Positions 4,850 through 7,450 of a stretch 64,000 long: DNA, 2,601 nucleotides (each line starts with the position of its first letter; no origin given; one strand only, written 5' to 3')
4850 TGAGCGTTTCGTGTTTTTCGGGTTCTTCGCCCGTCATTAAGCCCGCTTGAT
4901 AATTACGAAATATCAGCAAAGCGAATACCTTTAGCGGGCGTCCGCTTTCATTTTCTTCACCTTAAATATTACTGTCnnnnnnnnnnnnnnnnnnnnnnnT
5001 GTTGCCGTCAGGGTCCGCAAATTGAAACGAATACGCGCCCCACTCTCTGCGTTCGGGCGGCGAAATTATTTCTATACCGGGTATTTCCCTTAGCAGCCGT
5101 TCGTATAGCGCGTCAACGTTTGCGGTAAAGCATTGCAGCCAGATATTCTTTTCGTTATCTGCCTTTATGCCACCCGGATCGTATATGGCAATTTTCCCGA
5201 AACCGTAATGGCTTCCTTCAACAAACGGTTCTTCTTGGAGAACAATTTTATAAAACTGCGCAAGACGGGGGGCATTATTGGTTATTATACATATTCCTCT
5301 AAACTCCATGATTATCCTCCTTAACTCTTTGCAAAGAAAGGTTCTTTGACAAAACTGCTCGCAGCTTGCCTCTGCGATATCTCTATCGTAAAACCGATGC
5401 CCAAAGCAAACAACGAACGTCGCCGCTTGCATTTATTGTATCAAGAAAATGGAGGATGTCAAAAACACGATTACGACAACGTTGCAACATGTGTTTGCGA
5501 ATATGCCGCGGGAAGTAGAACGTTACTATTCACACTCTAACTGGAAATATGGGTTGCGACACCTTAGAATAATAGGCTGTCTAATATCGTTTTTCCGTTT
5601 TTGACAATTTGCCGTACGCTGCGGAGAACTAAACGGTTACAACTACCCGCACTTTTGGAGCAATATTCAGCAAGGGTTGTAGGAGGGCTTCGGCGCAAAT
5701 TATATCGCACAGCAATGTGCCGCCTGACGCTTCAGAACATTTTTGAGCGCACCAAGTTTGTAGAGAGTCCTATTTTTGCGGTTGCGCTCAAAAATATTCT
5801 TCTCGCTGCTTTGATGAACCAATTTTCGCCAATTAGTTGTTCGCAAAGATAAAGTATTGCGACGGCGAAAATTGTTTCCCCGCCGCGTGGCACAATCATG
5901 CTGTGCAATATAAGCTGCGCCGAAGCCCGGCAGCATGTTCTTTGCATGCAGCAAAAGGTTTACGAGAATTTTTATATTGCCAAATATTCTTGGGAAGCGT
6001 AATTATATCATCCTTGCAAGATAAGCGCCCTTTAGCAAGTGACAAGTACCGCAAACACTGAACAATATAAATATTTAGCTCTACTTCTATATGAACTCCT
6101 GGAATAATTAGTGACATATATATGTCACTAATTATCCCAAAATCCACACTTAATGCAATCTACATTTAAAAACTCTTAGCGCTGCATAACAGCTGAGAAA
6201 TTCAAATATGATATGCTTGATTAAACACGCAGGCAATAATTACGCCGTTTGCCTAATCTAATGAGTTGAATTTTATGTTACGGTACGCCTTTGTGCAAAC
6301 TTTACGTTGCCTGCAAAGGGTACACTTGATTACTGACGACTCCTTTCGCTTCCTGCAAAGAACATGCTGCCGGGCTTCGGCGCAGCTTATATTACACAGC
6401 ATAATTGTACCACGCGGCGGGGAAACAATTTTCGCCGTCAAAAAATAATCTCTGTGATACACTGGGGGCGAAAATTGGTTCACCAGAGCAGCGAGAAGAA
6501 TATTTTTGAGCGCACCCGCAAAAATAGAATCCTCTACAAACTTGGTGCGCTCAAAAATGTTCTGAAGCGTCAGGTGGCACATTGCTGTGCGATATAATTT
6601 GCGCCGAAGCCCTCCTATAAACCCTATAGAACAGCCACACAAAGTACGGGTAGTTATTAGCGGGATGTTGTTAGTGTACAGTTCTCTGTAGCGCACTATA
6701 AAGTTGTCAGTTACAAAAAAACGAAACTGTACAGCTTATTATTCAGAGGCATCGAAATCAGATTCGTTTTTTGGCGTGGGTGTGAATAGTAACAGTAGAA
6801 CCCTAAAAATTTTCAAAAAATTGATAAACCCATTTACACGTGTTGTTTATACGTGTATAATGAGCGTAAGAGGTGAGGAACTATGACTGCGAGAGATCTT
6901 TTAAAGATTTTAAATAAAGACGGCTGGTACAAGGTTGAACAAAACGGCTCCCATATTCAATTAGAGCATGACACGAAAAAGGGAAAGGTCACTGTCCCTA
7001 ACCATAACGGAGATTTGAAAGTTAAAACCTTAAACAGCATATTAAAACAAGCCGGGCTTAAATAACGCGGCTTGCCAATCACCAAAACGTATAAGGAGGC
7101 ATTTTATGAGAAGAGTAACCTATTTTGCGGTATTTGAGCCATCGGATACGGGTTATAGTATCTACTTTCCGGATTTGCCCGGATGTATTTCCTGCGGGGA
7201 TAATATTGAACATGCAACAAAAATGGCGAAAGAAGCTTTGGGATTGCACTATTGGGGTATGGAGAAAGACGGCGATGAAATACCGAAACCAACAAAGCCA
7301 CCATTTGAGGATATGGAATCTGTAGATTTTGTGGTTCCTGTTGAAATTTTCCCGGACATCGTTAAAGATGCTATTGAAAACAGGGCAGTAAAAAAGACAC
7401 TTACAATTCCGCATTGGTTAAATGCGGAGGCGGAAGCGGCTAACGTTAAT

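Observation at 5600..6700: Inverted pair of a ~275-nt multi-hairpin element with a hypervariable loop, in a 1.45-kb gene-free gap next to hicAB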

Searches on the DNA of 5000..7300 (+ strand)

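Call 4: search_rna_families(source=window, start=5000, end=7300, threshold=evalue, max_evalue=10, show_alignments=3)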
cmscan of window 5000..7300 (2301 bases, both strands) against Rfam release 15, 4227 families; matches with E-value up to 10: 19.
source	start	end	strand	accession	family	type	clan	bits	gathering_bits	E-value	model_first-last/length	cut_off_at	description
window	5964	6158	-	RF01584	snoR03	Gene; snRNA; snoRNA; HACA-box;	-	26.1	80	1.8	1-163/163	no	small nucleolar RNA snoR03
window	6088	6150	-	RF03512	mir-3479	Gene; miRNA;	-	23.6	79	0.11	1-74/74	no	mir-3479 microRNA precursor family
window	6096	6143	-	RF00246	mir-135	Gene; miRNA;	-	21.9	59.2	0.2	1-88/88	no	mir-135 microRNA precursor family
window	5733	5801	-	RF04251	MIR5070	Gene; miRNA;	CL00139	21.8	100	0.55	1-116/116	no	MIR5070 microRNA precursor family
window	6099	6140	-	RF03747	mir-4536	Gene; miRNA;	-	20.5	76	1.9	1-88/88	no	mir-4536 microRNA precursor family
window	6087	6208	-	RF02325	TtnuHACA18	Gene; snRNA; snoRNA; HACA-box;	-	20.4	100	5.9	1-130/130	no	Tetrahymena snoRNA TtnuHACA18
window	6090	6149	-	RF03224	MIR9560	Gene; miRNA;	-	19.8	74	1.4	1-96/96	no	MIR9560 microRNA precursor family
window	6101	6136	-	RF03601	MIR7993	Gene; miRNA;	-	19.3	100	3.7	1-138/138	no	MIR7993 microRNA precursor family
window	6485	6573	+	RF00786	mir-289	Gene; miRNA;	-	18.9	80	1.7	1-96/96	no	mir-289 microRNA precursor family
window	6099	6139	-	RF04036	mir-2076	Gene; miRNA;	-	18.7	90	2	1-68/68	no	mir-2076 microRNA precursor family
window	5004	5075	+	RF01088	TLS-PK5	Cis-reg;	-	18.5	70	5.4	1-68/68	no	Pseudoknot of tRNA-like structure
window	5207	5353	+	RF01488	rli49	Gene; sRNA;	-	18.4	40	3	1-163/163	no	Listeria sRNA rli49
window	6095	6142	-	RF04154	mir-1277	Gene; miRNA;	-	17.9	81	7.7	1-78/78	no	mir-1277 microRNA precursor family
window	6094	6146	-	RF04113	MIR1523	Gene; miRNA;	-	17.4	96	7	1-92/92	no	MIR1523 microRNA precursor family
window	6098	6139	-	RF04130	MIR7996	Gene; miRNA;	-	17.2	119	7.2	1-190/190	no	MIR7996 microRNA precursor family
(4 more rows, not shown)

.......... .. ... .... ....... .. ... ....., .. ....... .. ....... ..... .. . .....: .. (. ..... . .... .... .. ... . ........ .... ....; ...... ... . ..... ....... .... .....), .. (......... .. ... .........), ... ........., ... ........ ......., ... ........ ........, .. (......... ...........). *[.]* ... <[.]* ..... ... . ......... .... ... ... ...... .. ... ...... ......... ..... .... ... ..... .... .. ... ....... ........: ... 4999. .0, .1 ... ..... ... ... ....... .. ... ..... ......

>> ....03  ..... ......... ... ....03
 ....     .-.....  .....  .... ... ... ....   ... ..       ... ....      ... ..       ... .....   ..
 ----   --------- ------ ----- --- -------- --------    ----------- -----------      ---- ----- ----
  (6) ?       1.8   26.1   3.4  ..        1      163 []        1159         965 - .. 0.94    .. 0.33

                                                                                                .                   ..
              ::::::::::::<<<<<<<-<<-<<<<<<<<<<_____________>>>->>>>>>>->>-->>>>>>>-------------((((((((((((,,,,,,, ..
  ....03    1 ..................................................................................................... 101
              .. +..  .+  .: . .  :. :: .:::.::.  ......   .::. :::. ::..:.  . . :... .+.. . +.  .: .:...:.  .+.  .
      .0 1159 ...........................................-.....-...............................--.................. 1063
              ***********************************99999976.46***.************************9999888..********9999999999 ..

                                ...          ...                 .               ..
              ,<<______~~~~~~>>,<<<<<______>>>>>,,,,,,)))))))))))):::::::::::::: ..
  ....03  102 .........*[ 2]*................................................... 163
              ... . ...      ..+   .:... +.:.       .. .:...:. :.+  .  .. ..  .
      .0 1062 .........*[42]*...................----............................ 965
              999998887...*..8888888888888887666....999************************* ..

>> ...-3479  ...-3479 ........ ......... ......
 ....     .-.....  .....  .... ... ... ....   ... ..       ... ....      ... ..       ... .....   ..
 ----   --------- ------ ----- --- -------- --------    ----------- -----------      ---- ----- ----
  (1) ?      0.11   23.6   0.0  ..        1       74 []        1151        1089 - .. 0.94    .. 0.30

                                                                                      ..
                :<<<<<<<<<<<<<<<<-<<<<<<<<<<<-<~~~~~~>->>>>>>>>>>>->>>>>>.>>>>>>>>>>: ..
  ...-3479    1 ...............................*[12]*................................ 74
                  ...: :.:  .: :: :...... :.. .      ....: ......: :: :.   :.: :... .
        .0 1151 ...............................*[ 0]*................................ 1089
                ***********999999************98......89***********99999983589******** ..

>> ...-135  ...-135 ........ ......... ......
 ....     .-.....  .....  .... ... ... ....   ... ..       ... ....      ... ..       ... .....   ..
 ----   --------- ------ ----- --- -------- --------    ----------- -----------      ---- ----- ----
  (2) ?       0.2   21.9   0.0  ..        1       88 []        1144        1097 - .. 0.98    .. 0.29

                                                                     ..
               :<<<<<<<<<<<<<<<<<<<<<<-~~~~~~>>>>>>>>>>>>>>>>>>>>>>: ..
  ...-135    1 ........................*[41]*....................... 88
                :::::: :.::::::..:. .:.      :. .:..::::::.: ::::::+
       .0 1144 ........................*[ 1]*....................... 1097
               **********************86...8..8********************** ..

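Call 13: search_dna_similar(query=window:5674-5958:+, collection=plasmids, mode=distant, max_evalue=0.01)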
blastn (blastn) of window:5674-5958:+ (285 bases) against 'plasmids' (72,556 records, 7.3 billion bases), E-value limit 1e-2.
No match.

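Call 14: search_dna_similar(query=window:5674-5958:+, collection=phages, mode=distant, max_evalue=0.01)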
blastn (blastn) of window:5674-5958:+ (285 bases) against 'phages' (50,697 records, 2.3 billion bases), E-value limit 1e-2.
No match.

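Call 67: search_dna_similar(query=window:5500-6815:+, collection=plasmids, mode=distant, max_evalue=1, max_rows=10)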
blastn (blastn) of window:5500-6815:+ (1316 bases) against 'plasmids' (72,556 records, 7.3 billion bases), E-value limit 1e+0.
Records with a match: 1; places in all: 1; records where one place covers at least 80% of the query: 0.
Best place of each record, by identity: 60-80% 1.
By first word of the organism name: Cetobacterium 1.
By predicted mobility (MOB-suite, as given by PLSDB): non-mobilizable 1.
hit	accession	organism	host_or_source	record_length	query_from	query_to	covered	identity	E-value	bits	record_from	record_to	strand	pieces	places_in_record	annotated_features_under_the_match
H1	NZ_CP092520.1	Cetobacterium somerae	Danio rerio,tissue sample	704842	555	610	4%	78.6%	4e-1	45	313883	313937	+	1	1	GAF domain-containing protein | DUF2194 domain-containing protein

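Call 68: search_dna_similar(query=window:5500-6815:+, collection=phages, mode=distant, max_evalue=1, max_rows=10)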
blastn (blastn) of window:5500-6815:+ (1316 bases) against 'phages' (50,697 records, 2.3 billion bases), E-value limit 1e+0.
No match.

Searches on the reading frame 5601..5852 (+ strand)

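Call 71: search_protein_families(library=pfam, proteins=[window:5601-5852:+], max_evalue=1)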
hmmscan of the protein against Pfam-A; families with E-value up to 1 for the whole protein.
window:5601-5852:+ (83 aa): 1 family
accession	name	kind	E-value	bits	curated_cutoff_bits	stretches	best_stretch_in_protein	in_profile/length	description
PF20210.4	Laa1_Sip1_HTR5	-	0.048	14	27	1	17-74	51-109/182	Laa1/Sip1/HEATR5 HEAT repeat region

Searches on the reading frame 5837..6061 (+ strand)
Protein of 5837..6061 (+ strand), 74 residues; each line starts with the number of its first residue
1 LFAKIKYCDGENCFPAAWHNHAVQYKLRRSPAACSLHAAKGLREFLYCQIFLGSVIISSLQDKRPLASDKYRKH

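Call 71: search_protein_families(library=pfam, proteins=[window:5837-6061:+], max_evalue=1)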
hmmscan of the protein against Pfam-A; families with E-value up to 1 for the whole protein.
window:5837-6061:+ (74 aa): 0 families

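Call 74: find_homologous_proteins(query=A5, max_evalue=0.01)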
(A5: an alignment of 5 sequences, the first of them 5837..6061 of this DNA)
Query A5 (5 sequences) (74 aa, profile of the alignment): 16 proteins with E <= 0.01 among 3365 candidates.
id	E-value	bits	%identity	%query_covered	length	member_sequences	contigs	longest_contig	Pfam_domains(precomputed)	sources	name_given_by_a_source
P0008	8.6e-44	166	68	51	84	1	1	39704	-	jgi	jgi:hypothetical protein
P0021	2.2e-32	129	67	62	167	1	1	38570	-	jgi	jgi:hypothetical protein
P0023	1.7e-31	126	67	12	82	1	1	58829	-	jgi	jgi:hypothetical protein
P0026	1.7e-23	101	71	42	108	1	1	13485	-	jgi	jgi:hypothetical protein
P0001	1.1e-15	76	-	-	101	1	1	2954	-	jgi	jgi:hypothetical protein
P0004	7.1e-13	66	-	-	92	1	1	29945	-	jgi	jgi:hypothetical protein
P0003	7.1e-12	63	25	47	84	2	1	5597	-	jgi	jgi:hypothetical protein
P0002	3.1e-11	61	32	58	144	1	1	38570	-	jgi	jgi:hypothetical protein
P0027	1.7e-9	56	67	49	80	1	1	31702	-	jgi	jgi:hypothetical protein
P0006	6.1e-7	47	44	22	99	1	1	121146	-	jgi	jgi:hypothetical protein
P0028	3.2e-6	45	57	50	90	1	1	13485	-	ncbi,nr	ncbi:MAG: hypothetical protein LBS21_08780, partial [Clostridiales bacterium]|nr:hypothetical protei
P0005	4.4e-6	45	-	-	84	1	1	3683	-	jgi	jgi:cyclopropane fatty-acyl-phospholipid synthase-like methyltransferase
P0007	1.8e-5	43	63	11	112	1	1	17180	-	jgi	jgi:hypothetical protein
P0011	1.2e-3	37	55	23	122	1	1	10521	-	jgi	jgi:hypothetical protein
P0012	1.9e-3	36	73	15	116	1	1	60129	-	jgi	jgi:hypothetical protein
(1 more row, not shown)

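Call 75: find_encoding_contigs(protein=P0028, flank=10000, max_places=5)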
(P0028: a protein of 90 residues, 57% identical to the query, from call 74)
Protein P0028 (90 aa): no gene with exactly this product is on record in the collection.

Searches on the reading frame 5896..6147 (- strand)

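Call 71: search_protein_families(library=pfam, proteins=[window:5896-6147:-], max_evalue=1)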
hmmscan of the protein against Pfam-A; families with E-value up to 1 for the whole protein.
window:5896-6147:- (83 aa): 1 family
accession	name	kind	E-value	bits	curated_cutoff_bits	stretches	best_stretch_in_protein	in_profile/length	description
PF21193.3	NMD_SH3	-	0.13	13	27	1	44-57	2-15/49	NMD3 SH3 domain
